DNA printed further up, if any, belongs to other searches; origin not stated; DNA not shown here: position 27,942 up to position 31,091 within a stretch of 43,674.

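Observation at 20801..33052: Seven-gene, 12-kb ABC locus: one giant CBM-fused binding protein, two permease pairs, an NHL-Yip1 membrane protein and a 949-aa unknown protein, with no ATPase, regulator or recognisable hydrolase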

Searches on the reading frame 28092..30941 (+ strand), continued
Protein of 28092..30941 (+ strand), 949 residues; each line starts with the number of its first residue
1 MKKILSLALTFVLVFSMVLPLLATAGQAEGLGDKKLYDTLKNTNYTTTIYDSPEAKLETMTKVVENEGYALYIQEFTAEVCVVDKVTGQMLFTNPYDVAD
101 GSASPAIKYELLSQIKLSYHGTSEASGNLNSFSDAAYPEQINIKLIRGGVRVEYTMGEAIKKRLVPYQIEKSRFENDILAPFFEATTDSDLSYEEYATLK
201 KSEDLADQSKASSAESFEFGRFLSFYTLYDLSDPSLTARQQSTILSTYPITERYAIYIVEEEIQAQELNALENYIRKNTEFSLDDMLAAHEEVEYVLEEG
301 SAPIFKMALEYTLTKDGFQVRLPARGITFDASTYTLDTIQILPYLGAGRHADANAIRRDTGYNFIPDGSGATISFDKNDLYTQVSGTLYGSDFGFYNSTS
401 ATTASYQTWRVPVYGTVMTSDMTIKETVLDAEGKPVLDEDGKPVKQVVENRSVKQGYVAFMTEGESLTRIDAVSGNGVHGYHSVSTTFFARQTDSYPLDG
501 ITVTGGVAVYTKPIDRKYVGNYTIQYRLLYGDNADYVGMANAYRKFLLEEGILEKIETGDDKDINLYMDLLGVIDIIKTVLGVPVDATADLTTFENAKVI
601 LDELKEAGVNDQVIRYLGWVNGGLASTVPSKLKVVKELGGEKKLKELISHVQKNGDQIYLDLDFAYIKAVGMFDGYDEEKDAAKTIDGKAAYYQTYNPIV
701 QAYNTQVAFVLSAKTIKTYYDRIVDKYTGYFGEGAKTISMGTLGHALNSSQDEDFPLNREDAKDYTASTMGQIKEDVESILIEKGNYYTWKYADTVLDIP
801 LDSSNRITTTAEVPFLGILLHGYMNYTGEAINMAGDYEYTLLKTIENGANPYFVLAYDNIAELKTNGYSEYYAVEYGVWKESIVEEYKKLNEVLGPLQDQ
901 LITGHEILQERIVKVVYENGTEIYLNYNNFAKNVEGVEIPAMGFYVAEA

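Call 38: fold_search(model_id=the predicted structure, library=pdb)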
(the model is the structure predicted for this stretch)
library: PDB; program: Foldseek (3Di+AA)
matches with E <= 10: 1032; with E <= 0.001: 352
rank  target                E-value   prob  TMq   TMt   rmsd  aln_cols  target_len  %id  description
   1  8rzk_A                1.1e-28  1.00  0.49  0.69   6.9       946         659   12  The Michaelis complex of ZgGH129 D486N from Zobellia galactanivorans with neo-b/k-oligo-carrageenan tetrasaccharide (b (released 2024-07-31)
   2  5opq_A                1.5e-28  1.00  0.49  0.68   7.0       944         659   13  A 3,6-anhydro-D-galactosidase produced by Zobellia galactanivorans. This is an exo-lytic enzyme that hydrolyzes termin (released 2017-11-29)
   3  5opq_D                3.1e-28  1.00  0.49  0.69   6.7       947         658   12  A 3,6-anhydro-D-galactosidase produced by Zobellia galactanivorans. This is an exo-lytic enzyme that hydrolyzes termin (released 2017-11-29)
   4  5wzp_A                2.1e-22  1.00  0.43  0.64   8.5       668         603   14  Alpha-N-acetylgalactosaminidase NagBb from Bifidobacterium bifidum - ligand free (released 2017-06-07)
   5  5wzn_A                4.0e-22  1.00  0.49  0.72   8.9       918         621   11  Alpha-N-acetylgalactosaminidase NagBb from Bifidobacterium bifidum - GalNAc complex (released 2017-06-07)
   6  5wzr_A                4.9e-22  1.00  0.49  0.70   7.9       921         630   12  Alpha-N-acetylgalactosaminidase NagBb from Bifidobacterium bifidum - Gal-NHAc-DNJ complex (released 2017-06-07)
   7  5wzq_A                9.4e-22  1.00  0.48  0.71   8.8       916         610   12  Alpha-N-acetylgalactosaminidase NagBb from Bifidobacterium bifidum - quadruple mutant (released 2017-06-07)
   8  5wzq_B                4.1e-21  1.00  0.48  0.71   8.6       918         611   12  Alpha-N-acetylgalactosaminidase NagBb from Bifidobacterium bifidum - quadruple mutant (released 2017-06-07)
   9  5wzn_B                4.3e-21  1.00  0.50  0.72   7.6       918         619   11  Alpha-N-acetylgalactosaminidase NagBb from Bifidobacterium bifidum - GalNAc complex (released 2017-06-07)
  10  5wzr_B                5.0e-21  1.00  0.48  0.69   8.1       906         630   12  Alpha-N-acetylgalactosaminidase NagBb from Bifidobacterium bifidum - Gal-NHAc-DNJ complex (released 2017-06-07)
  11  5wzp_B                9.2e-21  1.00  0.42  0.64   6.9       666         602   13  Alpha-N-acetylgalactosaminidase NagBb from Bifidobacterium bifidum - ligand free (released 2017-06-07)
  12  5a59_A                1.2e-13  1.00  0.38  0.33   9.7       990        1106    9  The structure of GH101 E796Q mutant from Streptococcus pneumoniae TIGR4 in complex with T-antigen (released 2015-09-02)
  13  5a55                  1.7e-13  1.00  0.32  0.29  10.8       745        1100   10  The native structure of GH101 from Streptococcus pneumoniae TIGR4 (released 2015-09-02)
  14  5a58_A                3.7e-13  1.00  0.37  0.33   9.8       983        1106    9  The structure of GH101 D764N mutant from Streptococcus pneumoniae TIGR4 in complex with serinyl T-antigen (released 2015-09-02)
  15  6sh9_B                3.9e-13  1.00  0.35  0.27  13.7       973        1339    9  EngBF DARPin Fusion 4b D12 (released 2019-11-06)
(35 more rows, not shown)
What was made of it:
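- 28092..30941 (+): g5, a 949-aa secreted DUF5696 protein. It has an N-terminal extra module, then a GH129/GH101-like beta-sandwich, a (beta/alpha)8 barrel and a C-terminal beta-sandwich. No conserved acid sits at the GH129 catalytic positions. Foldseek gives ZgGH129 at E 1e-28, NagBb at 2e-22, and GH101, GH31 and GH36 at 1e-13 to 1e-10 (call 38).
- On Glycoside hydrolase family GH129 (and GH101): TM-scores normalised by target length are 0.64-0.72 (call 38).
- The fold match is strong (call 38).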

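Call 39: search_solved_structures(query=A1, max_evalue=1, show_alignments=3)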
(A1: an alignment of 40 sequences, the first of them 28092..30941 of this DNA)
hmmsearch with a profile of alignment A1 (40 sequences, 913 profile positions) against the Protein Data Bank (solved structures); distinct sequences matched with E-value up to 1: 4.
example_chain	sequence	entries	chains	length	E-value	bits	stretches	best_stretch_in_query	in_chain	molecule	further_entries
5wzn_A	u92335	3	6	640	0.00087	20.7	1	492-622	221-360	Alpha-N-acetylgalactosaminidase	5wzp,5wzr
5wzq_A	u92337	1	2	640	0.00096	20.6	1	492-622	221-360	Alpha-N-acetylgalactosaminidase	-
3p6j_A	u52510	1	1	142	0.14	13.4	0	78-100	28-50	de novo designed beta-trefoil architecture with symmetric primary structure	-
3p6i_A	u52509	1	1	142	0.25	12.6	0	78-100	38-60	de novo designed beta-trefoil architecture with symmetric primary structure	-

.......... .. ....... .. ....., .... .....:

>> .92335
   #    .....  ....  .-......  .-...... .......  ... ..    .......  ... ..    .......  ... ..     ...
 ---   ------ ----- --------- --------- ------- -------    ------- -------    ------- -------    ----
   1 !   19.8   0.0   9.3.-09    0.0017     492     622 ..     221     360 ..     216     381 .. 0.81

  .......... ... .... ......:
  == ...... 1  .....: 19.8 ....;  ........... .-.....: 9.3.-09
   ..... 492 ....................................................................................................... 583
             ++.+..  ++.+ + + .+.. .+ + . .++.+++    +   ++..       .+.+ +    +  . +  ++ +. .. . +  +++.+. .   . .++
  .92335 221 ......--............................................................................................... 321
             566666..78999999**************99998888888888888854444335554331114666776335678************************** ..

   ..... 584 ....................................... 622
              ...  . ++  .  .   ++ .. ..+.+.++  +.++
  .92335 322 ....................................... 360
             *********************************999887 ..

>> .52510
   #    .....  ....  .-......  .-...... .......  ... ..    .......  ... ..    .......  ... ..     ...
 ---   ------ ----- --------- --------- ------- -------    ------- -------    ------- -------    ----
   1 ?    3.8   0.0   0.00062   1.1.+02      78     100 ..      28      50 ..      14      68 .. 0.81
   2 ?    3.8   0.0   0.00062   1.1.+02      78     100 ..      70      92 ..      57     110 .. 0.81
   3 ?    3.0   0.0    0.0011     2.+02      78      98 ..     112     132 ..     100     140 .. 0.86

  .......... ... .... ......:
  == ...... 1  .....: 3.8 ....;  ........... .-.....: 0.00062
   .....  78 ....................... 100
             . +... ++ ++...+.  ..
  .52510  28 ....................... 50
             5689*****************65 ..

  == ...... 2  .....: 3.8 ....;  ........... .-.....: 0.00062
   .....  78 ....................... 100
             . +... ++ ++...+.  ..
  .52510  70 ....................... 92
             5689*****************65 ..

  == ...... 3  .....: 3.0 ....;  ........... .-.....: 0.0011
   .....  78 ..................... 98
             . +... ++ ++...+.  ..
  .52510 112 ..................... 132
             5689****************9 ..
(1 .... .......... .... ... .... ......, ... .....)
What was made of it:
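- On Glycoside hydrolase family GH129 (and GH101): The DUF5696 profile reaches NagBb at only E 9e-4 (call 39). dbCAN was not available.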

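Call 67: find_encoding_contigs(protein=P0082, flank=10000, max_places=2)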
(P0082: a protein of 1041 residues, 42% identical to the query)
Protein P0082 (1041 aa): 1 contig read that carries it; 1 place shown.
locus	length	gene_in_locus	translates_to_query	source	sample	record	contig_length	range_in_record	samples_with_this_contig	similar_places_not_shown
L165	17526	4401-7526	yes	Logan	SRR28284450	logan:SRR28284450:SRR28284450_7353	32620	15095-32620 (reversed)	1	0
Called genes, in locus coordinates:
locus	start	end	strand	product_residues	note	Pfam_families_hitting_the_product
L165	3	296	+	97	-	?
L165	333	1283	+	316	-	PF00528:BPD_transp_1 (weak)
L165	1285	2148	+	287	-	PF00528:BPD_transp_1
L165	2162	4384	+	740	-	PF04893:Yip1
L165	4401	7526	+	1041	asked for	PF18952:DUF5696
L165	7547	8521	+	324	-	PF00528:BPD_transp_1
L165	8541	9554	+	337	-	PF00528:BPD_transp_1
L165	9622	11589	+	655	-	-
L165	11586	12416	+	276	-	PF00551:Formyl_trans_N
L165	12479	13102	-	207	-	PF01813:ATP-synt_D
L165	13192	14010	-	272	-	PF04018:VCA0040-like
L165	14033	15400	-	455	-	PF02874:ATP-synt_ab_N, PF00006:ATP-synt_ab, PF22919:ATP-synt_VA_C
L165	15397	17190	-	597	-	PF02874:ATP-synt_ab_N, PF16886:ATP-synt_ab_Xtn, PF00006:ATP-synt_ab, PF22919:ATP-synt_VA_C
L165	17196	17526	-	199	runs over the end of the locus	-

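Call 68: find_encoding_contigs(protein=P0110, flank=10000, max_places=2)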
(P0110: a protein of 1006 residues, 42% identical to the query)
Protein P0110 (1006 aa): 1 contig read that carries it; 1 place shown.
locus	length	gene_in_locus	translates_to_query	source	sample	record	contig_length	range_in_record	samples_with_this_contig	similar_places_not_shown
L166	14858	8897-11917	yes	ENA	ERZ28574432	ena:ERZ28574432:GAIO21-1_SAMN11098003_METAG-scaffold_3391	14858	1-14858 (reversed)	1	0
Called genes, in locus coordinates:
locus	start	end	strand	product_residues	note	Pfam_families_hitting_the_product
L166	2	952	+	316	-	?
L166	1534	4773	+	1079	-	-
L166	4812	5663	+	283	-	-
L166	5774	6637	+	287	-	PF00528:BPD_transp_1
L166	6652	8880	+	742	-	PF00515:TPR_1 (faint), PF04893:Yip1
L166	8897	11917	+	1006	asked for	PF18952:DUF5696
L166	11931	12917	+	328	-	PF00528:BPD_transp_1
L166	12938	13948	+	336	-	PF00528:BPD_transp_1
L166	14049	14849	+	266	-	PF00551:Formyl_trans_N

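Call 69: search_dna_similar(query=window:28092-30941:+, collection=plasmids, mode=protein, max_evalue=0.001, max_rows=20)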
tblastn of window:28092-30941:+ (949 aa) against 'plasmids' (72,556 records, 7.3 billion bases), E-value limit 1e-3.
Records with a match: 2; places in all: 2; records where one place covers at least 80% of the query: 1.
Best place of each record, by identity: <60% 2.
By first word of the organism name: Butyrivibrio 1; Paenibacillus 1.
By predicted mobility (MOB-suite, as given by PLSDB): non-mobilizable 2.
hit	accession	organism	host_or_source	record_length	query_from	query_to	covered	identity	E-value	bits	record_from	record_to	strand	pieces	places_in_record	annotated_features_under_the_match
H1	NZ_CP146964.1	Butyrivibrio fibrisolvens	Bovinae,Bovine rumen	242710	2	944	99%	27.2%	3e-79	290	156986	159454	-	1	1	DUF5696 domain-containing protein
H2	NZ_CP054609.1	Paenibacillus cellulosilyticus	cell culture,soil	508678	305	949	68%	26.0%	5e-41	172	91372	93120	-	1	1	DUF5696 domain-containing protein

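Call 70: get_annotated_region(hit=H1, flank=12000)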
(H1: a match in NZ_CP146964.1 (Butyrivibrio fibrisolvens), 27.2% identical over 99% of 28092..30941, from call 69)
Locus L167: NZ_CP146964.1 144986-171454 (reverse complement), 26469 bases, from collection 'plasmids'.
description: Butyrivibrio fibrisolvens strain D1 plasmid pNP243, complete sequence
organism: Butyrivibrio fibrisolvens (NCBI taxid 831)
taxonomy: Bacteria; Bacillota; Clostridia; Lachnospirales; Lachnospiraceae; Butyrivibrio; Butyrivibrio fibrisolvens
host: -; source: Bovinae,Bovine rumen; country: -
typing (MOB-suite, as given by PLSDB): non-mobilizable
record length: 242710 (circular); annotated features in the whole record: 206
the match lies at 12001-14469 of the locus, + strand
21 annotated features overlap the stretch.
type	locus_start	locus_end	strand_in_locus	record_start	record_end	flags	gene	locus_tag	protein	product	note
CDS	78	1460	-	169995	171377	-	-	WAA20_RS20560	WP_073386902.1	response regulator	GO:0000160 - phosphorelay signal transduction system [Evidence IEA]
CDS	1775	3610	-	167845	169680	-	-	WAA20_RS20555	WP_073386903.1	histidine kinase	GO:0000160 - phosphorelay signal transduction system [Evidence IEA]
CDS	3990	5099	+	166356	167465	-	-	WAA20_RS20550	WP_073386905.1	glycoside hydrolase family 43 protein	-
CDS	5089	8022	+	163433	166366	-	-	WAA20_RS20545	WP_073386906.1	extracellular solute-binding protein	-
CDS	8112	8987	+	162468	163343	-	-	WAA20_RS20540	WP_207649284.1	sugar ABC transporter permease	-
CDS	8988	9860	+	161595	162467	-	-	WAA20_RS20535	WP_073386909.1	carbohydrate ABC transporter permease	GO:0008643 - carbohydrate transport [Evidence IEA]; GO:0055085 - transmembrane transport [Evidence IEA]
CDS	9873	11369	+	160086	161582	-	-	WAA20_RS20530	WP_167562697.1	NHL repeat-containing protein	-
CDS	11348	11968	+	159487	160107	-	-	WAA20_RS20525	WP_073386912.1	YIP1 family protein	-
CDS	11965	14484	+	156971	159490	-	-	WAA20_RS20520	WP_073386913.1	DUF5696 domain-containing protein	-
CDS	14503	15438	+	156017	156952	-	-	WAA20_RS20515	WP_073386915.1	sugar ABC transporter permease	-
CDS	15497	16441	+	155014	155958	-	-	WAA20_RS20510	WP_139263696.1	carbohydrate ABC transporter permease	GO:0008643 - carbohydrate transport [Evidence IEA]; GO:0055085 - transmembrane transport [Evidence IEA]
CDS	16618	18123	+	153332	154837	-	-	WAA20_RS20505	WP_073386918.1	extracellular solute-binding protein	-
CDS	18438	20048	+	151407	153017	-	-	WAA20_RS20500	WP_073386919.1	extracellular solute-binding protein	-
CDS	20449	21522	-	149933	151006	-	-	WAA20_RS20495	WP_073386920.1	J domain-containing protein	-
CDS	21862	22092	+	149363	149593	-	-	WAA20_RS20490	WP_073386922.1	hypothetical protein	-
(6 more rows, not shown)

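Call 71: get_annotated_region(hit=H2, flank=12000)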
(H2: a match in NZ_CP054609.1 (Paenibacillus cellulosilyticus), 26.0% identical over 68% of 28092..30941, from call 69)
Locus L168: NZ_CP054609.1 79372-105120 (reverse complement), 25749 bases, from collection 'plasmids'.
description: Paenibacillus cellulosilyticus strain KACC 14175 plasmid unnamed1, complete sequence
organism: Paenibacillus cellulosilyticus (NCBI taxid 375489)
taxonomy: Bacteria; Bacillota; Bacilli; Bacillales; Paenibacillaceae; Paenibacillus; Paenibacillus cellulosilyticus
host: -; source: cell culture,soil; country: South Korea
typing (MOB-suite, as given by PLSDB): non-mobilizable
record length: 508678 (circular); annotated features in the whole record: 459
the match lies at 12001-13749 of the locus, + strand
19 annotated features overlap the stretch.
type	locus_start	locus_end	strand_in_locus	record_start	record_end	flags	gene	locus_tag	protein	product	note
CDS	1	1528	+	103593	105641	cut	recG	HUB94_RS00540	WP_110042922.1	ATP-dependent DNA helicase RecG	GO:0006310 - DNA recombination [Evidence IEA]; GO:0006281 - DNA repair [Evidence IEA]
CDS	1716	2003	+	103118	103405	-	-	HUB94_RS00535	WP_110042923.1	stage VI sporulation protein F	-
CDS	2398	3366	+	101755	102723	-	-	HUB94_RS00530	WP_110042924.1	aldo/keto reductase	-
CDS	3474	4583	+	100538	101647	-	ugpC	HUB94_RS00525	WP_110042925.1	sn-glycerol-3-phosphate ABC transporter ATP-binding protein UgpC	-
CDS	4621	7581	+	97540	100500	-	-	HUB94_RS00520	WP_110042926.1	extracellular solute-binding protein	-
CDS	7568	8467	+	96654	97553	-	-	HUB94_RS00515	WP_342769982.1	sugar ABC transporter permease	-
CDS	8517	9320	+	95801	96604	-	-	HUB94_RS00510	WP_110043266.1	carbohydrate ABC transporter permease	GO:0008643 - carbohydrate transport [Evidence IEA]; GO:0055085 - transmembrane transport [Evidence IEA]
CDS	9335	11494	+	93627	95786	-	-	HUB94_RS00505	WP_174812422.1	YIP1 family protein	-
CDS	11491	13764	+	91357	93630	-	-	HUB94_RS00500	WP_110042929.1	DUF5696 domain-containing protein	-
CDS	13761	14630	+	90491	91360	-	-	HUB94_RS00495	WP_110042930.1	sugar ABC transporter permease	-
CDS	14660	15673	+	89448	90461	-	-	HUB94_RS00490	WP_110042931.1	carbohydrate ABC transporter permease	GO:0008643 - carbohydrate transport [Evidence IEA]; GO:0055085 - transmembrane transport [Evidence IEA]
CDS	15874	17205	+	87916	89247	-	-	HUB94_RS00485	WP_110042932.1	LLM class flavin-dependent oxidoreductase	-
CDS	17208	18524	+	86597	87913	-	-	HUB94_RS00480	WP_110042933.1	LLM class flavin-dependent oxidoreductase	-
CDS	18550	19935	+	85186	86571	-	-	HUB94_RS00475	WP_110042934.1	extracellular solute-binding protein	-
CDS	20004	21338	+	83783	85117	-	-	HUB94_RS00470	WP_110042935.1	LLM class flavin-dependent oxidoreductase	-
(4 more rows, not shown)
